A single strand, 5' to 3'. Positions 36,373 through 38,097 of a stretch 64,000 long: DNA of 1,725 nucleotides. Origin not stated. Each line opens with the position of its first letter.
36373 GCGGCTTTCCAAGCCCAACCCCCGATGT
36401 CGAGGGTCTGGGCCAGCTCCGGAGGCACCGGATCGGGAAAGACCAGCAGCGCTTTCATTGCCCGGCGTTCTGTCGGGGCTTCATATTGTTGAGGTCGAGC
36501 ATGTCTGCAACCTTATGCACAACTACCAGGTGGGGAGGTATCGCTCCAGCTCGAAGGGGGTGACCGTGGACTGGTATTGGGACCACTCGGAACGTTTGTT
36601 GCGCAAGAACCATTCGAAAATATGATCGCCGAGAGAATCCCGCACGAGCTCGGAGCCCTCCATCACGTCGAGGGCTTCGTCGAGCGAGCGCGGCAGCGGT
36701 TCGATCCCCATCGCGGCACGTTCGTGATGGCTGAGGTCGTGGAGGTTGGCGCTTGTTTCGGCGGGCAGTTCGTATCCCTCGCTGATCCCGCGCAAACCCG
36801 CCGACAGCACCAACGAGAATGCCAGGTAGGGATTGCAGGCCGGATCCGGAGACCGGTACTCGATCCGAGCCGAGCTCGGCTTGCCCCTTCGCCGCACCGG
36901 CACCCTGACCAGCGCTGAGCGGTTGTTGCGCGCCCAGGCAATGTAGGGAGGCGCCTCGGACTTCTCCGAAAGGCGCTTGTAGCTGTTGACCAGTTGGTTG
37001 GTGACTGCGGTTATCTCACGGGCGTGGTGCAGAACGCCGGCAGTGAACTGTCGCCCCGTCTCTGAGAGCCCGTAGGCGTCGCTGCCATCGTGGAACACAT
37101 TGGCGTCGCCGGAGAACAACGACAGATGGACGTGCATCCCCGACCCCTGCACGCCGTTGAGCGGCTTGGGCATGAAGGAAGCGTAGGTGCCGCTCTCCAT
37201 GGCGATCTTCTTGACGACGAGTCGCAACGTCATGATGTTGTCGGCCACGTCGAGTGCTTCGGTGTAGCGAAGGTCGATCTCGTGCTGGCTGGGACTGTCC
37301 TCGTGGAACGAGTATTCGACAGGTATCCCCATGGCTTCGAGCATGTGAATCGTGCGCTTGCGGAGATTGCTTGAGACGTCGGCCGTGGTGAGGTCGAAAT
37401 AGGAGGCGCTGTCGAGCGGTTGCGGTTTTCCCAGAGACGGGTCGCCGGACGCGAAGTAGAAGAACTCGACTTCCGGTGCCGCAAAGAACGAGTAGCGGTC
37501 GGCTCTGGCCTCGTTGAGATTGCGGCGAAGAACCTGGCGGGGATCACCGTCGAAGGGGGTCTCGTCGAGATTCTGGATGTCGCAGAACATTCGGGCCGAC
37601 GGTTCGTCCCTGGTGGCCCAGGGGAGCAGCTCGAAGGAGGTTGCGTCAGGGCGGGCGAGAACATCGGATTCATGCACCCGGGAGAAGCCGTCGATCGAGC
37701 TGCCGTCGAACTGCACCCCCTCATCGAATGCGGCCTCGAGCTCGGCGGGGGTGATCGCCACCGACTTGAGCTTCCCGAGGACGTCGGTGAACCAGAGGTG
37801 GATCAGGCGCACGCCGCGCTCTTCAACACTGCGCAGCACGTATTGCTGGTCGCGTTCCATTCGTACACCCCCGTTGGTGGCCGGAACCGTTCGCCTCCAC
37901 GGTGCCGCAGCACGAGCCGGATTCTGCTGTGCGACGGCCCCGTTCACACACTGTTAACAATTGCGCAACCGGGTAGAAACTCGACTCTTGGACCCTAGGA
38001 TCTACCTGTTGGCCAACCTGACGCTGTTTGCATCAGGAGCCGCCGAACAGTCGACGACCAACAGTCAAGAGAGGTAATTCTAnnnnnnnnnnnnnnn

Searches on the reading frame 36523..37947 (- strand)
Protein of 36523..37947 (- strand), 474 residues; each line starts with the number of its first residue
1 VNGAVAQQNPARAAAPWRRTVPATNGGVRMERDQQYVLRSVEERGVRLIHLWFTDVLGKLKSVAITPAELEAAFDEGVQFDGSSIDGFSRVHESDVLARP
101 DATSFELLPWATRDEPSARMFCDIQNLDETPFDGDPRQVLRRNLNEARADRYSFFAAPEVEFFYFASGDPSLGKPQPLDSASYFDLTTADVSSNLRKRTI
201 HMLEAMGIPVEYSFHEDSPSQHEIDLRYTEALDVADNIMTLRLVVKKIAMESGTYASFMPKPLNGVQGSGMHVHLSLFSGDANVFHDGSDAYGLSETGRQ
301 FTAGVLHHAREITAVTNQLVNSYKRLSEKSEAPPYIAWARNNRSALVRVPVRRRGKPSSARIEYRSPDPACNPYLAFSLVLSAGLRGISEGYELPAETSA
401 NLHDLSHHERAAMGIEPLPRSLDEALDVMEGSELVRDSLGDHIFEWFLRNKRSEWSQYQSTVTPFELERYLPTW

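Call 90: search_protein_families(library=pfam, proteins=[window:36523-37947:-], max_evalue=0.0001)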
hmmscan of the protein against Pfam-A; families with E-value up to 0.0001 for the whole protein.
window:36523-37947:- (474 aa): 2 families
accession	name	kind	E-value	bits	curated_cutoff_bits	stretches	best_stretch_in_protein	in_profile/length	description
PF00120.29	Gln-synt_C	-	2e-116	389.3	24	1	134-470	2-344/344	Glutamine synthetase, catalytic domain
PF03951.24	Gln-synt_N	-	3.4e-25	87.9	33.4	1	46-125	2-80/82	Glutamine synthetase, beta-Grasp domain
